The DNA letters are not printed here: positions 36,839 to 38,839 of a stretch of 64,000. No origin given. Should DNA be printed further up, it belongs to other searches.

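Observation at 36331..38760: Single-gene low-GC islet beside tRNA-Glu: MORC/MutL-type GHKL ATPase fused to a PD-(D/E)xK-like C-terminus (candidate undescribed defence or DNA-sensing module)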

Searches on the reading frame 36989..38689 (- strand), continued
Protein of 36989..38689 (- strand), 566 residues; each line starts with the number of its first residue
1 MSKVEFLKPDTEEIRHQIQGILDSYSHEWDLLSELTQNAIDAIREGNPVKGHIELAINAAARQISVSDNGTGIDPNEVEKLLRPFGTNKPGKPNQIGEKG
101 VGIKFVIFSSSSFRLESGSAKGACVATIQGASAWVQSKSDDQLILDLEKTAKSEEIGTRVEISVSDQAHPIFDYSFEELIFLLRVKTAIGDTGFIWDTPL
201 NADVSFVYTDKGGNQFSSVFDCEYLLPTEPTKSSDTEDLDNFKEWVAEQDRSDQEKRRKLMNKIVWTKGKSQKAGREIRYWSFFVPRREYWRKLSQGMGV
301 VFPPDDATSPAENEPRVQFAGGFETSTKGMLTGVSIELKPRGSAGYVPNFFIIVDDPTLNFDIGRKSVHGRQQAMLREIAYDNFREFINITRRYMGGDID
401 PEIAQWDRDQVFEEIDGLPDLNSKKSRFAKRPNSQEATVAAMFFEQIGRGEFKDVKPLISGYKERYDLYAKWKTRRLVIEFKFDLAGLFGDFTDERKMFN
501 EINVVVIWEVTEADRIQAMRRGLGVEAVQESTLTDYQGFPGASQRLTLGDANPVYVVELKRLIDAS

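Call 22: fold_search(model_id=the predicted structure, library=pdb)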
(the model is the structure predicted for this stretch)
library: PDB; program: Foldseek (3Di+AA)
matches with E <= 10: 1276; with E <= 0.001: 606
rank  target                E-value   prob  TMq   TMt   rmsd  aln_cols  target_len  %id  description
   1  9a6t_B                1.4e-14  1.00  0.39  0.36   9.4       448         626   16  Integrative model of DNAK-HTPG by crosslinking MS and deep learning (released 2024-09-18)
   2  8ffv_B                6.1e-14  1.00  0.42  0.37   8.1       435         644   11  Cryo-EM structure of the GR-Hsp90-FKBP52 complex (released 2023-11-01)
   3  8h77_A                2.1e-13  1.00  0.40  0.37   8.6       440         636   11  Hsp90-AhR-p23-XAP2 complex (released 2023-01-04)
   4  7krj_A                2.7e-13  1.00  0.43  0.39   7.7       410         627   13  The GR-Maturation Complex: Glucocorticoid Receptor in complex with Hsp90 and co-chaperone p23 (released 2022-01-12)
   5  8ffv_A                2.7e-13  1.00  0.41  0.37   8.3       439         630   11  Cryo-EM structure of the GR-Hsp90-FKBP52 complex (released 2023-11-01)
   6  8gae_B                2.8e-13  1.00  0.40  0.37   8.5       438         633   12  Hsp90 provides platform for CRaf dephosphorylation by PP5 (released 2023-04-26)
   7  8ffw_B                3.4e-13  1.00  0.41  0.37   8.2       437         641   12  Cryo-EM structure of the GR-Hsp90-FKBP51 complex (released 2023-11-01)
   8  3zkb_L                5.3e-13  1.00  0.40  0.56   7.6       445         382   12  CRYSTAL STRUCTURE OF THE ATPASE REGION OF Mycobacterium tuberculosis GyrB WITH AMPPNP (released 2013-09-18)
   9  8eoa_A                5.9e-13  1.00  0.40  0.37   8.5       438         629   12  Cryo-EM structure of human HSP90B-AIPL1 complex (released 2023-01-25)
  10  8u1l_A                6.6e-13  1.00  0.40  0.36   8.5       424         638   11  Cryo-EM structure of the RAF1-HSP90-CDC37 complex in the closed state (released 2024-03-13)
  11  9kqn_A                7.0e-13  1.00  0.42  0.38   7.7       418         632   12  Hsp90-Cdc37-PINK1 complex (released 2025-10-15)
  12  4j0b_B                9.9e-13  1.00  0.40  0.37   9.2       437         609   13  Structure of mitochondrial Hsp90 (TRAP1) with ADP-BeF3 (released 2014-01-22)
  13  9kqn_B                1.0e-12  1.00  0.42  0.38   7.8       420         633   13  Hsp90-Cdc37-PINK1 complex (released 2025-10-15)
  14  5tvu_A                1.0e-12  1.00  0.38  0.37  13.2       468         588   13  Crystal structure of mitochondrial Hsp90 (TRAP1) with ATP in absence of Mg (released 2018-03-14)
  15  5uls_B                1.2e-12  1.00  0.41  0.37   8.9       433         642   12  Structure of GRP94 in the active conformation (released 2017-09-27)
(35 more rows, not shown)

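Call 23: fold_search(model_id=the predicted structure, library=viral)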
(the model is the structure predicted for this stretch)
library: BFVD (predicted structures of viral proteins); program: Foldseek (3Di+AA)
matches with E <= 10: 575; with E <= 0.001: 96
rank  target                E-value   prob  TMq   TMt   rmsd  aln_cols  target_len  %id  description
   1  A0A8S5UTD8            2.0e-14  1.00  0.39  0.30   9.8       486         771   12  DNA topoisomerase (ATP-hydrolyzing) [Myoviridae sp. ctYA416]
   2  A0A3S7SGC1            1.2e-13  1.00  0.39  0.28  15.2       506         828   13  (no name in the UniProt tables at hand)
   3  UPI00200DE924         1.3e-12  1.00  0.39  0.35  11.4       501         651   13  (no name look-up for this kind of identifier)
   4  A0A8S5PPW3            1.4e-12  1.00  0.40  0.47  14.7       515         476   12  DNA topoisomerase (ATP-hydrolyzing) [Myoviridae sp. ctwwN25]
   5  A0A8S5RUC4            1.6e-12  1.00  0.36  0.35   9.8       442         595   13  (no name in the UniProt tables at hand)
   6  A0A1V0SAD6            2.0e-12  1.00  0.41  0.35   9.4       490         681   10  Heat shock protein 83 kDa [Catovirus CTV1]
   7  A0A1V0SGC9            3.8e-12  1.00  0.40  0.33   9.2       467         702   14  Uncharacterized protein [Hokovirus HKV1]
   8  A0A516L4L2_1          5.3e-12  1.00  0.38  0.17  17.4       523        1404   15  (no name in the UniProt tables at hand)
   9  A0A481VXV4            1.4e-11  1.00  0.38  0.42   9.3       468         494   12  (no name in the UniProt tables at hand)
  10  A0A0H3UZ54            1.6e-11  1.00  0.37  0.17   9.5       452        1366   13  (no name in the UniProt tables at hand)
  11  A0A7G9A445            2.9e-11  1.00  0.35  0.26  12.8       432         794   12  RIIA-like protein [Bacteriophage sp.]
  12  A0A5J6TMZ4            1.2e-10  1.00  0.39  0.31   6.3       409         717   12  (no name in the UniProt tables at hand)
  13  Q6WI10                1.2e-10  1.00  0.37  0.31  16.4       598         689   14  RIIA [Vibrio phage KVP40 (isolate Vibrio parahaemolyticus/Japan/Matsuzaki/1991)]
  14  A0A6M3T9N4            1.4e-10  1.00  0.37  0.33  16.2       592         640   11  RIIA-like protein [Streptomyces phage Bmoc]
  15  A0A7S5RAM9            1.7e-10  1.00  0.35  0.32   9.4       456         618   12  (no name in the UniProt tables at hand)
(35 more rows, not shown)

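Call 37: find_related_loci(query=A1, collection=genome_contigs, flank=10000)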
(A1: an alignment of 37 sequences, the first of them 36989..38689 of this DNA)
Query A1 (566 aa) in genome_contigs; peptide patterns used: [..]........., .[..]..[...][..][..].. (x = any residue, [..] = any of these).
280 stretches matched a pattern; 33 encode a relative of the query (tblastn E <= 1e-3); 30 distinct loci.
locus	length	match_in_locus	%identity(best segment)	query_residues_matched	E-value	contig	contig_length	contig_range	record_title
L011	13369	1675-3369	66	1-564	0e+0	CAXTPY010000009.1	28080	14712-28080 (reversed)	MAG TPA_asm: uncultured Acidobacteriaceae bacterium isolate public_SRR14722123_metawrap_bin.2 genome assembly, contig: p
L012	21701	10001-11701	66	1-566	0e+0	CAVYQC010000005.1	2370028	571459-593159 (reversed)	MAG: uncultured Acidobacteriaceae bacterium isolate MFD05512.bin.1.20 genome assembly, contig: contig_4991, whole genome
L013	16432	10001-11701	66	1-565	0e+0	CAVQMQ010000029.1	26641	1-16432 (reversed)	MAG: uncultured Acidobacteriaceae bacterium isolate MFD00082.bin.1.40 genome assembly, contig: contig_27551, whole genom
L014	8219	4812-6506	62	1-563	0e+0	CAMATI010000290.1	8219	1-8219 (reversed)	MAG: Asaia bogorensis isolate LH-05nov19-239 genome assembly, contig: LH-05nov19-C22500, whole genome shotgun sequence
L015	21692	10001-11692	63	1-565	0e+0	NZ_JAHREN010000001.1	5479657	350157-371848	Siccirubricoccus sp. G192 Seq1_len=5479317, whole genome shotgun sequence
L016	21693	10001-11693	64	1-563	0e+0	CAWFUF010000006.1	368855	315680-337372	MAG: uncultured Alphaproteobacteria bacterium isolate MFD00731.bin.1.74 genome assembly, contig: contig_18856, whole gen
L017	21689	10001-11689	52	3-563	0e+0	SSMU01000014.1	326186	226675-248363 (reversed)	MAG: Phenylobacterium sp. isolate LY.5 14, whole genome shotgun sequence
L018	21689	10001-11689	52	3-563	0e+0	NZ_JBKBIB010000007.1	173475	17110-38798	MAG: Brevundimonas sp. isolate 21I_069.bin.5 NODE_115_length_173475_cov_4.585184, whole genome shotgun sequence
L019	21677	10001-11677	49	3-563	0e+0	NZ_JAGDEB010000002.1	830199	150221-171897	Erythrobacter sp. NFXS35 NFXS35_2, whole genome shotgun sequence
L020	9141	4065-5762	51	3-563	0e+0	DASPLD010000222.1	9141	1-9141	MAG TPA_asm: Caulobacter sp. isolate SMAG_U12053 k141_82520, whole genome shotgun sequence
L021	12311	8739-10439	46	1-563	5e-170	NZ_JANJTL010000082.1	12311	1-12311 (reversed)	MAG: Brevundimonas sp. isolate RX1_metabat.bin.59 RX1_k141_955089, whole genome shotgun sequence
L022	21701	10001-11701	46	2-565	2e-163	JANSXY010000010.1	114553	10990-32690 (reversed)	MAG: Rhodobacteraceae bacterium isolate bin.37 k141_744755_length_114553_cov_29.4848, whole genome shotgun sequence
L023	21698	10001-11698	74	1-566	0e+0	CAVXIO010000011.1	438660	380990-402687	MAG: uncultured Acidobacteriota bacterium isolate MFD03346.bin.1.90 genome assembly, contig: contig_30062, whole genome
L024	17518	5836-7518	46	4-564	6e-161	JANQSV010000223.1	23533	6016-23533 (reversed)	MAG: Pseudomonadales bacterium isolate IP30b_bin.5 k99_1443196, whole genome shotgun sequence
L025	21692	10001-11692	44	2-563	6e-152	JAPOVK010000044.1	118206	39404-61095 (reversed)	MAG: Gammaproteobacteria bacterium isolate COS1_bin_18 NODE_117_length_118206_cov_30.1687, whole genome shotgun sequence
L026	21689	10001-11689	39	5-566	3e-130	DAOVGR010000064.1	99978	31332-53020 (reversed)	MAG TPA_asm: Thermoplasmatales archaeon isolate CSMAG_1140 CSMAG_1140_k141_6395854_length_99978_cov_9.9976, whole genome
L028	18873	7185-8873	60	1-563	0e+0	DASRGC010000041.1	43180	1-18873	MAG TPA_asm: Acidobacteriaceae bacterium isolate SMAG_U10048 k141_1899500, whole genome shotgun sequence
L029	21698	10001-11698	39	4-563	7e-123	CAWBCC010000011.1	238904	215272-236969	MAG: uncultured bacterium isolate MFD04752.bin.1.3 genome assembly, contig: contig_4031, whole genome shotgun sequence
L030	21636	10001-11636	66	1-544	4e-122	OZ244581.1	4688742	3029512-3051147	MAG: Acetobacteraceae bacterium isolate 4fe8c91e-f9c2-44c1-b511-22e9094fb0e2 genome assembly, chromosome: 1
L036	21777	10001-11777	25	4-564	4e-47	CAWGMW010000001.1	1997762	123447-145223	MAG: uncultured Acidobacteriaceae bacterium isolate MFD01188.bin.1.50 genome assembly, contig: contig_5873, whole genome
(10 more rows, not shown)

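Call 51: search_protein_families(library=padloc, alignment_id=A3, max_evalue=1e-8)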
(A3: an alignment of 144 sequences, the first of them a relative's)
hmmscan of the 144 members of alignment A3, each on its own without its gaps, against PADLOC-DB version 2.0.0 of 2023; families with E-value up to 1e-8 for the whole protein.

A. member 1, L008:4465-7695:+ (1077 aa): 0 families

B. families by the number of members that match (of 144 scanned): 85 families (the first 25 are shown)
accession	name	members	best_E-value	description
PDLC04135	mad3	3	6.9e-32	mads_3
PDLC02707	PbeA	2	1.6e-33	PbeA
PDLC04140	mad8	2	1.9e-11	mads_8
PDLC03659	mREase_IV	2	8.4e-10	Type IV methyl-directed restriction enzyme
PDLC03040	REase_I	1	1.9e-287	Type I restriction enzyme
PDLC02193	PLD_Helicase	1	3.7e-236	-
PDLC01439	typeIV_DinG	1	1.6e-147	CAS-IV-A; associated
PDLC03041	REase_I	1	1.6e-59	Type I restriction enzyme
PDLC03044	REase_I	1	1.6e-58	Type I restriction enzyme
PDLC01729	typeIV_DinG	1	2.3e-54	Csf4_0_IVA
PDLC03048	REase_I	1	3.4e-53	Type I restriction enzyme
PDLC02621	DrmD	1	1.3e-41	DrmD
PDLC02334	AbiTii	1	5.5e-35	AbiTii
PDLC02572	DrmA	1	3.3e-32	DrmA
PDLC02500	BrxHI|BrxHII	1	4.4e-32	BrxHI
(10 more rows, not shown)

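Call 52: search_protein_families(library=pfam, alignment_id=A3, max_evalue=0.00001)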
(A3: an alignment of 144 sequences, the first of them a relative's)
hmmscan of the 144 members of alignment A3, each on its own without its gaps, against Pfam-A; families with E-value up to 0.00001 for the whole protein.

A. member 1, L008:4465-7695:+ (1077 aa): 2 families
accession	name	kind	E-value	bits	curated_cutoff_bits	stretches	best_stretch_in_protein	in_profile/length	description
PF02867.20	Ribonuc_red_lgC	-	1.3e-115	387.5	23.9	2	563-881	2-337/523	Ribonucleotide reductase, barrel domain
PF00317.26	Ribonuc_red_lgN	-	2.4e-17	63.2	28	1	494-559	2-77/77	Ribonucleotide reductase, all-alpha domain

B. families by the number of members that match (of 144 scanned): 95 families (the first 25 are shown)
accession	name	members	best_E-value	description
PF00271.37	Helicase_C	5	6.9e-20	Helicase conserved C-terminal domain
PF12344.14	UvrB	4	1.2e-22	Ultra-violet resistance protein B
PF01850.27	PIN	4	4.4e-14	PIN domain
PF02151.25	UVR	4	6.9e-10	UvrB/uvrC motif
PF00005.33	ABC_tran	3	8.6e-33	ABC transporter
PF04851.21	ResIII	3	1.2e-17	Type III restriction enzyme, res subunit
PF13560.12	HTH_31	3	1.3e-09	Helix-turn-helix domain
PF00268.27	Ribonuc_red_sm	2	3.6e-77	Ribonucleotide reductase, small chain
PF17757.6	UvrB_inter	2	1.4e-33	UvrB interaction domain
PF00589.27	Phage_integrase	2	2.8e-32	Phage integrase family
PF00239.26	Resolvase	2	1.5e-24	Resolvase, N terminal domain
PF13401.12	AAA_22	2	9.2e-17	AAA domain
PF00664.28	ABC_membrane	2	1.5e-15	ABC transporter transmembrane region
PF01381.28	HTH_3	2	9.3e-09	Helix-turn-helix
PF01011.28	PQQ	1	3.7e-167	Glucose/ethanol/alcohol dehydrogenase, beta-propeller domain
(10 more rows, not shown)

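Call 54: search_dna_similar(query=window:36989-38689:-, collection=plasmids, mode=protein, max_evalue=0.00001, max_rows=25)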
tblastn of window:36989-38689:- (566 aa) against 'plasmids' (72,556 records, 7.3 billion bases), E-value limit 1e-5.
Records with a match: 2; places in all: 2; records where one place covers at least 80% of the query: 2.
Best place of each record, by identity: <60% 2.
By first word of the organism name: Lactiplantibacillus 1; Priestia 1.
By predicted mobility (MOB-suite, as given by PLSDB): non-mobilizable 1; mobilizable 1.
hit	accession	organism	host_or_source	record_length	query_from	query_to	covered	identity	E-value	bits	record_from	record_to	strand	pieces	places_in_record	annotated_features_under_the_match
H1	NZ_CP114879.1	Lactiplantibacillus plantarum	Cheese,Traditional cheese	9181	14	564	97%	29.4%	2e-70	253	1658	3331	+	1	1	ATP-binding protein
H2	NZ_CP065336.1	Priestia megaterium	maize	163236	10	514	89%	23.0%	5e-25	118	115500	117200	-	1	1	hypothetical protein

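Call 55: search_dna_similar(query=window:36989-38689:-, collection=phages, mode=protein, max_evalue=0.00001, max_rows=15)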
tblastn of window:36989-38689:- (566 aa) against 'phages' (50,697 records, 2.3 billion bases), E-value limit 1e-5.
No match.

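Call 56: get_annotated_region(hit=H1, flank=5000)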
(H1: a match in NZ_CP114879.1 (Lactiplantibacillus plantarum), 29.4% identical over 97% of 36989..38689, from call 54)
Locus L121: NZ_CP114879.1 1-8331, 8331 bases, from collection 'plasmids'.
description: Lactiplantibacillus plantarum strain LL441 plasmid pLL441-5, complete sequence
organism: Lactiplantibacillus plantarum (NCBI taxid 1590)
taxonomy: Bacteria; Bacillota; Bacilli; Lactobacillales; Lactobacillaceae; Lactiplantibacillus; Lactiplantibacillus plantarum
host: -; source: Cheese,Traditional cheese; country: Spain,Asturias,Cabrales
typing (MOB-suite, as given by PLSDB): non-mobilizable; replicon rep_cluster_1255
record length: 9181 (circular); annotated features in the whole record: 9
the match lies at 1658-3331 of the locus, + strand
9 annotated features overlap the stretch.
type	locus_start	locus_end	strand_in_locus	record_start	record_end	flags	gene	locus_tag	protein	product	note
CDS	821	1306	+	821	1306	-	-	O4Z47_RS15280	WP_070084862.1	DUF536 domain-containing protein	-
CDS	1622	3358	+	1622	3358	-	-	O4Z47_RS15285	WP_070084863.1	ATP-binding protein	-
CDS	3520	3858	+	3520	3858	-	-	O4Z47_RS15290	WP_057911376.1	helix-turn-helix transcriptional regulator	-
CDS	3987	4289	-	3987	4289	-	-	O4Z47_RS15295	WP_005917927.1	type II toxin-antitoxin system YafQ family toxin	-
CDS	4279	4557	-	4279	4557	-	-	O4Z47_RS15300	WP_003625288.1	type II toxin-antitoxin system RelB/DinJ family antitoxin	-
CDS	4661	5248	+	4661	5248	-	-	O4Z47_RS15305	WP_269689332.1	site-specific integrase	-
CDS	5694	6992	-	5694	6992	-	-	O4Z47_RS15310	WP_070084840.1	MFS transporter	GO:0055085 - transmembrane transport [Evidence IEA]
CDS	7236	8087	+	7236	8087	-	-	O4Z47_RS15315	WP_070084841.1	metallophosphoesterase family protein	-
CDS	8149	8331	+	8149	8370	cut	-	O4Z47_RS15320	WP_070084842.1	hypothetical protein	-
